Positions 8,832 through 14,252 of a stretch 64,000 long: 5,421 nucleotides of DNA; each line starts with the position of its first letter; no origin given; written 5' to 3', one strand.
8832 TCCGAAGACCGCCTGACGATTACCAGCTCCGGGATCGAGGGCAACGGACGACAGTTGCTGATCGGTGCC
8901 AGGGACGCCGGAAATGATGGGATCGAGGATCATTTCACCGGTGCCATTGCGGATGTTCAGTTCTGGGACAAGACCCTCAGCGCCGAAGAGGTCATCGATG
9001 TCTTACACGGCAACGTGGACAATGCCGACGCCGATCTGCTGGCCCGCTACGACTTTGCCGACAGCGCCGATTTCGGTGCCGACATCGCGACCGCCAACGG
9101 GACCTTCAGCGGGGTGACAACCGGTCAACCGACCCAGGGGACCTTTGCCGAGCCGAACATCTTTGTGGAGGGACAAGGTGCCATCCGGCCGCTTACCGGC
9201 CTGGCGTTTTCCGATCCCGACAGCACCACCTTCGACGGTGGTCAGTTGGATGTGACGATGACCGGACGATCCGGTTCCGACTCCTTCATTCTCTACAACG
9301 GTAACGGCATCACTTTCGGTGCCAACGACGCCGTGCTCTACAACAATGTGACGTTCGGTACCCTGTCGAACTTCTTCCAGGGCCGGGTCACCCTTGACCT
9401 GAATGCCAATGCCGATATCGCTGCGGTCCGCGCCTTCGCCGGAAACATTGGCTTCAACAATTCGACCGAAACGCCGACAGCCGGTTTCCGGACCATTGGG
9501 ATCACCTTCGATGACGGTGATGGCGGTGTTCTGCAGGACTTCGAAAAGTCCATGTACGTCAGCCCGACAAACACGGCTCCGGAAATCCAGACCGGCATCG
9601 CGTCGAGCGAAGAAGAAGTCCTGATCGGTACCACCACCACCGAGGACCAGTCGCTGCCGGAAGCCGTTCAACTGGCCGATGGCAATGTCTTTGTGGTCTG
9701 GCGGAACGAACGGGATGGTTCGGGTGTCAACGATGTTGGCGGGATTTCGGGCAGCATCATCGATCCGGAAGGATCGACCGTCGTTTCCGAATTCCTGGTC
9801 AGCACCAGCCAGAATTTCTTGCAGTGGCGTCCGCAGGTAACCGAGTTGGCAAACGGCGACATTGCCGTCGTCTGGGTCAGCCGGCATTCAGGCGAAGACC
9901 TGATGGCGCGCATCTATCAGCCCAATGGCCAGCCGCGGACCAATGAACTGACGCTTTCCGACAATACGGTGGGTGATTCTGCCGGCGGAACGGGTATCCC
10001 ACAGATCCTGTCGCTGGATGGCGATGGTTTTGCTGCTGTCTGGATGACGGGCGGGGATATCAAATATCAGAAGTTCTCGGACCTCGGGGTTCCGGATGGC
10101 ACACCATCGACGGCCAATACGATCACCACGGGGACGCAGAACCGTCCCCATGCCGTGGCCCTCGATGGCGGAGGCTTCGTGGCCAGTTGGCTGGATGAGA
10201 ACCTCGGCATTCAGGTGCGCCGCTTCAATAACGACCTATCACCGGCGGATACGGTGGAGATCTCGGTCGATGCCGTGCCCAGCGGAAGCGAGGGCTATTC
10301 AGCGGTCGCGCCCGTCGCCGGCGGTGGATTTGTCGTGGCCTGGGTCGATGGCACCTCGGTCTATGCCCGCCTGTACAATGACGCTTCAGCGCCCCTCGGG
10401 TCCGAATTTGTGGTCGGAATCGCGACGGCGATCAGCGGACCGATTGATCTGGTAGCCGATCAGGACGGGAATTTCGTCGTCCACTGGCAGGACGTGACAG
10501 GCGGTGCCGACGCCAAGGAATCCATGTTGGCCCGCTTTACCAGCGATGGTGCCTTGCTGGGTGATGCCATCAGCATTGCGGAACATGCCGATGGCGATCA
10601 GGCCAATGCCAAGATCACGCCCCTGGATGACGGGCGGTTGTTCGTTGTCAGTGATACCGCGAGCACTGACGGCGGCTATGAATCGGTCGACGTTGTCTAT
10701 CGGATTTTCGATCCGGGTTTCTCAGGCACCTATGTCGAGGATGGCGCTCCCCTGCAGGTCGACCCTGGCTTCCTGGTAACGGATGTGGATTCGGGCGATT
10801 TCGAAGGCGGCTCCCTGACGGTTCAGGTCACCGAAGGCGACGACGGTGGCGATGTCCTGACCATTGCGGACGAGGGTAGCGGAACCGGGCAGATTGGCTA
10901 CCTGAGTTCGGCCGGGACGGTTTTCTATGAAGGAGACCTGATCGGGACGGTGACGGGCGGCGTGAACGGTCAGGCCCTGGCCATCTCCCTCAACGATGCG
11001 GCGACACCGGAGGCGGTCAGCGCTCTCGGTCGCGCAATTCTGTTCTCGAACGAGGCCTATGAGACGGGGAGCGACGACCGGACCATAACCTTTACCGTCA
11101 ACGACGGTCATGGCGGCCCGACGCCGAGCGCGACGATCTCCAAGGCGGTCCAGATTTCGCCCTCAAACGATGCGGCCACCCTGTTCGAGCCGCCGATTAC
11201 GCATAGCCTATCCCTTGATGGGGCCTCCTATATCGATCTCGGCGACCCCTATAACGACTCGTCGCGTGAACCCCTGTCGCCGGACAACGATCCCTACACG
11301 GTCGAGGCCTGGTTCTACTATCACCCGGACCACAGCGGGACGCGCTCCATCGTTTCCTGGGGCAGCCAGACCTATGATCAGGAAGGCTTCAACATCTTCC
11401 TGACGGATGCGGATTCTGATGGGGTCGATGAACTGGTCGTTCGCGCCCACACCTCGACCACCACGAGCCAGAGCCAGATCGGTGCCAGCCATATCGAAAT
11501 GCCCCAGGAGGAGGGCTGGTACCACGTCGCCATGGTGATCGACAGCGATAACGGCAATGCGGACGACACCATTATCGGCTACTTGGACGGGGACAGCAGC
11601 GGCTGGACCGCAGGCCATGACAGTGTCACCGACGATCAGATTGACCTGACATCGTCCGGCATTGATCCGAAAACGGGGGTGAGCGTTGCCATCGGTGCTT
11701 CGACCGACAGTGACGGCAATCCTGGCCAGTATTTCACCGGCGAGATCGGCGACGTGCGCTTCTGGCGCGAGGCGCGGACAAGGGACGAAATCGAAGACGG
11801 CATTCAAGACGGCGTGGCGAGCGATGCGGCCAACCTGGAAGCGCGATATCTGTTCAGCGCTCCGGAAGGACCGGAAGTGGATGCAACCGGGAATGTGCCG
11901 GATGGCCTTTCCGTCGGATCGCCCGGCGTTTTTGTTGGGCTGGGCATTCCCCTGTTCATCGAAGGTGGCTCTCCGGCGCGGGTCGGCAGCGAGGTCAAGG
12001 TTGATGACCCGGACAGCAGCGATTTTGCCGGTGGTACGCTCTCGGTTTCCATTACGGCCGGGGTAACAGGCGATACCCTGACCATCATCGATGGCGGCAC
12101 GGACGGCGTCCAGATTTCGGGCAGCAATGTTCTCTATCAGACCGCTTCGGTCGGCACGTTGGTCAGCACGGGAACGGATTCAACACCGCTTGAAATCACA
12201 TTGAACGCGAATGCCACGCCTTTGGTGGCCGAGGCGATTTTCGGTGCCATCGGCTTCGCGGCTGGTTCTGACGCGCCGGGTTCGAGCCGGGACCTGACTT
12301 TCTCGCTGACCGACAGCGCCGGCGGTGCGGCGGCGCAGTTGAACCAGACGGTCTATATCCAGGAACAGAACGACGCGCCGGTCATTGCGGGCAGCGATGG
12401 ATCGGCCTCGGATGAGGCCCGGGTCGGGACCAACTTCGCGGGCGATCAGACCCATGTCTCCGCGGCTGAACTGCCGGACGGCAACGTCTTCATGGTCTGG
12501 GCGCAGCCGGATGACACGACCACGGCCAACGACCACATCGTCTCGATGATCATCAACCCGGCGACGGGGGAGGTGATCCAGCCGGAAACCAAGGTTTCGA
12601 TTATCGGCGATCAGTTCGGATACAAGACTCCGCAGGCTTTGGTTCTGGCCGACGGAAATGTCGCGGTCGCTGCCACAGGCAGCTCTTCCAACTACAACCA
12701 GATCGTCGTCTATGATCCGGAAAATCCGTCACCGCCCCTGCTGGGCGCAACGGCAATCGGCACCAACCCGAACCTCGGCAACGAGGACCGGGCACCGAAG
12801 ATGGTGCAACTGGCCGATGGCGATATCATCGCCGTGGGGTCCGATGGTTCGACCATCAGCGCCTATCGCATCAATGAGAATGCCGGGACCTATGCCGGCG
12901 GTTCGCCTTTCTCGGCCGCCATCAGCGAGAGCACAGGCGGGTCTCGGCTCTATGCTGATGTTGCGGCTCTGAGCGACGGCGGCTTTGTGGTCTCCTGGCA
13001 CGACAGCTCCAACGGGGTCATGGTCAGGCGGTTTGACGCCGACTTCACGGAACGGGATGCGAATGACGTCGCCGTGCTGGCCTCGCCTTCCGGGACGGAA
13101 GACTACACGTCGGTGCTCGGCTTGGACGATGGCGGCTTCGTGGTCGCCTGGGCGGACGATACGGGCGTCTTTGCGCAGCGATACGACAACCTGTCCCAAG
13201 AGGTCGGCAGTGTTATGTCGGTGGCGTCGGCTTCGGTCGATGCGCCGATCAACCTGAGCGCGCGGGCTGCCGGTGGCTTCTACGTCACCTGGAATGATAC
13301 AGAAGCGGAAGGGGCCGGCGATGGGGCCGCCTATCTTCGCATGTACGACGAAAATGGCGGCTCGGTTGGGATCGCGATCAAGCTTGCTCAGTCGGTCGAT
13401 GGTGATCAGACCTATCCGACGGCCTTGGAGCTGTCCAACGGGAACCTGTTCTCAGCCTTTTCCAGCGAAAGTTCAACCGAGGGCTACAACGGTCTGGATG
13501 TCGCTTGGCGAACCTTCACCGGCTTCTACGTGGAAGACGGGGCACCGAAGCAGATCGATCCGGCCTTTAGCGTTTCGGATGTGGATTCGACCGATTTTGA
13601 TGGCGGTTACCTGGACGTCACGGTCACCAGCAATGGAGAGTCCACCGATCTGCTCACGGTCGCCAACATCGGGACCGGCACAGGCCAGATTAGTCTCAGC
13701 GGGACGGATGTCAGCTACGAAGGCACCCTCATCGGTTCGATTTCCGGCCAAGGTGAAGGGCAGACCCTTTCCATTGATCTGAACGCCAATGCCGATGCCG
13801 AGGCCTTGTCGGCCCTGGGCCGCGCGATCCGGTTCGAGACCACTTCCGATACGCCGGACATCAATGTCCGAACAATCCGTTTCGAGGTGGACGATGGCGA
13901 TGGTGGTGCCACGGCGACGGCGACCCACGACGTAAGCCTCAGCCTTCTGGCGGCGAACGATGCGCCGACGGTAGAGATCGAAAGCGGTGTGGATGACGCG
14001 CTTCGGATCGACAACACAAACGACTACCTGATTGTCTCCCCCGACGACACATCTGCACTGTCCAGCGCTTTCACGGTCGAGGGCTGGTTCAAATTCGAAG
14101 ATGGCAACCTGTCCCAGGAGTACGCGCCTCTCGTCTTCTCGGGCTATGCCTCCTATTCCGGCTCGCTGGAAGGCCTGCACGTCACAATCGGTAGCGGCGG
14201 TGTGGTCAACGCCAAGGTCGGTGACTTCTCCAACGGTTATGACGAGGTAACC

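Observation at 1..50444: A single ORF of more than 16,805 codons, still open at the window edge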

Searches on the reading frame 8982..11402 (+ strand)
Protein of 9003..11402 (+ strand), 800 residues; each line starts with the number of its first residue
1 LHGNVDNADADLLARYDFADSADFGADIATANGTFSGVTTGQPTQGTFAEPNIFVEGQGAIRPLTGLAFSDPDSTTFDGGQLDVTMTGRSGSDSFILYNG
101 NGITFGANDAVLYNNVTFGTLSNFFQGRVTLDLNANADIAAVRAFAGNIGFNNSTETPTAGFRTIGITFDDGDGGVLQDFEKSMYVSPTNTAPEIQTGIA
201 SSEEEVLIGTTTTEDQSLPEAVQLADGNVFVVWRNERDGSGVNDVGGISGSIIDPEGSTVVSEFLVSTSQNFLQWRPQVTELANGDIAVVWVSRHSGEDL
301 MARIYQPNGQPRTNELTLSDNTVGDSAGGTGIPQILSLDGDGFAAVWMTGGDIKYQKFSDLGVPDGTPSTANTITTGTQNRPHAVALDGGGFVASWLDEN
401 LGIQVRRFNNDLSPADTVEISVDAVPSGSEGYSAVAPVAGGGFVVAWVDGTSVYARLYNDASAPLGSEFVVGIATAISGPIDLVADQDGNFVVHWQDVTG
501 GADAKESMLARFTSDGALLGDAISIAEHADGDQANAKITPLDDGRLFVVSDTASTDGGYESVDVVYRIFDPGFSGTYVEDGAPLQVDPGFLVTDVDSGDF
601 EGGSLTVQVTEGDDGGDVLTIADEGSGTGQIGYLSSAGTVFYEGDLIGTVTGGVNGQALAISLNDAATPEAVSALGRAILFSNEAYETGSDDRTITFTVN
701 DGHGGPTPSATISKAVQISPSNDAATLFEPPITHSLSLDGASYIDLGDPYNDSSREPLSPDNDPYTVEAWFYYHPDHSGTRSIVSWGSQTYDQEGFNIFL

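Call 15: search_protein_families(library=ncbifam, proteins=[window:9003-11402:+], max_evalue=0.01)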
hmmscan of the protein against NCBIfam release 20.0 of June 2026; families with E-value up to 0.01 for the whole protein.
window:9003-11402:+ (800 aa): 0 families

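Call 54: search_solved_structures(query=window:8982-11249:+, max_evalue=1)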
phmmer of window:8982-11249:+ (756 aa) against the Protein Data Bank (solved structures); distinct sequences matched with E-value up to 1: 0.

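Call 56: search_protein_families(library=pfam, proteins=[window:8982-11249:+], max_evalue=5)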
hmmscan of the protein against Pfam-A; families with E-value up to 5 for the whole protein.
window:8982-11249:+ (756 aa): 1 family
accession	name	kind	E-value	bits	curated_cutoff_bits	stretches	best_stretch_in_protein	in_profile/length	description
PF15892.11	BNR_4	-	0.23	11.2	27.3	1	206-304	77-173/272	BNR repeat-containing family member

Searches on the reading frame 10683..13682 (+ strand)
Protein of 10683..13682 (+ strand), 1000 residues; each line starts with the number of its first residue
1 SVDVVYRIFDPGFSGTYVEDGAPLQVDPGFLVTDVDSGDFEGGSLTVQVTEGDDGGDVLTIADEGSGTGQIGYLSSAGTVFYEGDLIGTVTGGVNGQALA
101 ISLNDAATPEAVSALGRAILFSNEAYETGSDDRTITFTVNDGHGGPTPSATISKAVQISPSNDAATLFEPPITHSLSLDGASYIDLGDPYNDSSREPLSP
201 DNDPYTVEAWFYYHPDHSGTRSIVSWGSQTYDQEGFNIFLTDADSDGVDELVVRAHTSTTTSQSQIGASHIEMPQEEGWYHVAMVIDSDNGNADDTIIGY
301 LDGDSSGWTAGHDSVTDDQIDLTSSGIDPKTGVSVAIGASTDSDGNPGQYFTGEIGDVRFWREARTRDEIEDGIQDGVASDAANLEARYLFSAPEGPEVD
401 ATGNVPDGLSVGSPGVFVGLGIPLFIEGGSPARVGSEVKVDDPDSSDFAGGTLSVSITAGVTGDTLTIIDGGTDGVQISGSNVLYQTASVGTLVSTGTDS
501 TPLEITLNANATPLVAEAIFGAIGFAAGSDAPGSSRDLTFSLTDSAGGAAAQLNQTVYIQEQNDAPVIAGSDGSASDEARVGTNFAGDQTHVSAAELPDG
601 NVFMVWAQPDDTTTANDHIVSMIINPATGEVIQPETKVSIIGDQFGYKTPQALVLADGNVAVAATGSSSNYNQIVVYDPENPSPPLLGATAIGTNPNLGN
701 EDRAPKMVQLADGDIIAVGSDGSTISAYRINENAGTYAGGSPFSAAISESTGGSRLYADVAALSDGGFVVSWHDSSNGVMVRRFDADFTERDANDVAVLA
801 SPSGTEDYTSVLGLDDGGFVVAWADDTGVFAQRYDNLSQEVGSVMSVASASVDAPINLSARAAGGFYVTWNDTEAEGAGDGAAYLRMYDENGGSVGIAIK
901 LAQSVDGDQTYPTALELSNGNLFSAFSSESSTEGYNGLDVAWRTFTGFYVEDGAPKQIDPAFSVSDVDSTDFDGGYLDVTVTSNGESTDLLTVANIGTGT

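Call 6: search_protein_families(library=pfam, proteins=[window:10683-13682:+], max_evalue=0.01)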
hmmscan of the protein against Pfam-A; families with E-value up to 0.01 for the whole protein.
window:10683-13682:+ (1000 aa): 1 family
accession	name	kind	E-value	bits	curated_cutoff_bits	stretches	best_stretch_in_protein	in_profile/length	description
PF13385.13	Laminin_G_3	-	9.4e-14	52.2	27.6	1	192-370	8-150/151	Concanavalin A-like lectin/glucanases superfamily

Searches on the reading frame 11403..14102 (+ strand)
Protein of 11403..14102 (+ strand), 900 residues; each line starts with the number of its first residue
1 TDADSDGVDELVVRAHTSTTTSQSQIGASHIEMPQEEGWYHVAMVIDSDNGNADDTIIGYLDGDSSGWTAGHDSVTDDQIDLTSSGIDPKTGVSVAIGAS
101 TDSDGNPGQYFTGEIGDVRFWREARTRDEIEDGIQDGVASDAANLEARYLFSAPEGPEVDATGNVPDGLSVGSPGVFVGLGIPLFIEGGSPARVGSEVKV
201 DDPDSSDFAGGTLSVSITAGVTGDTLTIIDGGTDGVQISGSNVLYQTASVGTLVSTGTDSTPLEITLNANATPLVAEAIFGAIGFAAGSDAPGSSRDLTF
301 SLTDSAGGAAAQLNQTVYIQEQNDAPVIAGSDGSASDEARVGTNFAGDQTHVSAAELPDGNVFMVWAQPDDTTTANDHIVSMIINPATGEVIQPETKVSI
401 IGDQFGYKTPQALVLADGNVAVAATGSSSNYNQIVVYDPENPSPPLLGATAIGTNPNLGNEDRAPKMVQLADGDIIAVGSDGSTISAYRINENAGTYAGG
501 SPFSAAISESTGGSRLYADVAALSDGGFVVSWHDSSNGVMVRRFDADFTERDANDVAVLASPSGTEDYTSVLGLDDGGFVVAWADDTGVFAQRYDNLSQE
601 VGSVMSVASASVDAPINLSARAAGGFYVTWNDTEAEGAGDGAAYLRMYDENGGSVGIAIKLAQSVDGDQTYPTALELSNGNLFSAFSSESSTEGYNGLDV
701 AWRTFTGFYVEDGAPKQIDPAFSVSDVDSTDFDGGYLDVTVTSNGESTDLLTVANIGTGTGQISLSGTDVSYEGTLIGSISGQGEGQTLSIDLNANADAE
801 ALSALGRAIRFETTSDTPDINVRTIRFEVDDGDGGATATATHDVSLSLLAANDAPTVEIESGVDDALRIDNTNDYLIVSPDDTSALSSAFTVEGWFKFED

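Call 15: search_protein_families(library=ncbifam, proteins=[window:11403-14102:+], max_evalue=0.01)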
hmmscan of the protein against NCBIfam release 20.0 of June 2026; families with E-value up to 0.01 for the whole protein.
window:11403-14102:+ (900 aa): 0 families

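Call 56: search_protein_families(library=pfam, proteins=[window:11781-14021:+], max_evalue=5)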
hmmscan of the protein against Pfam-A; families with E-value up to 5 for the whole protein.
window:11781-14021:+ (747 aa): 1 family
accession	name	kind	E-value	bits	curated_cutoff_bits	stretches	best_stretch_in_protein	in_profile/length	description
PF01833.30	TIG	-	0.05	14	20.9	1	258-316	6-60/84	IPT/TIG domain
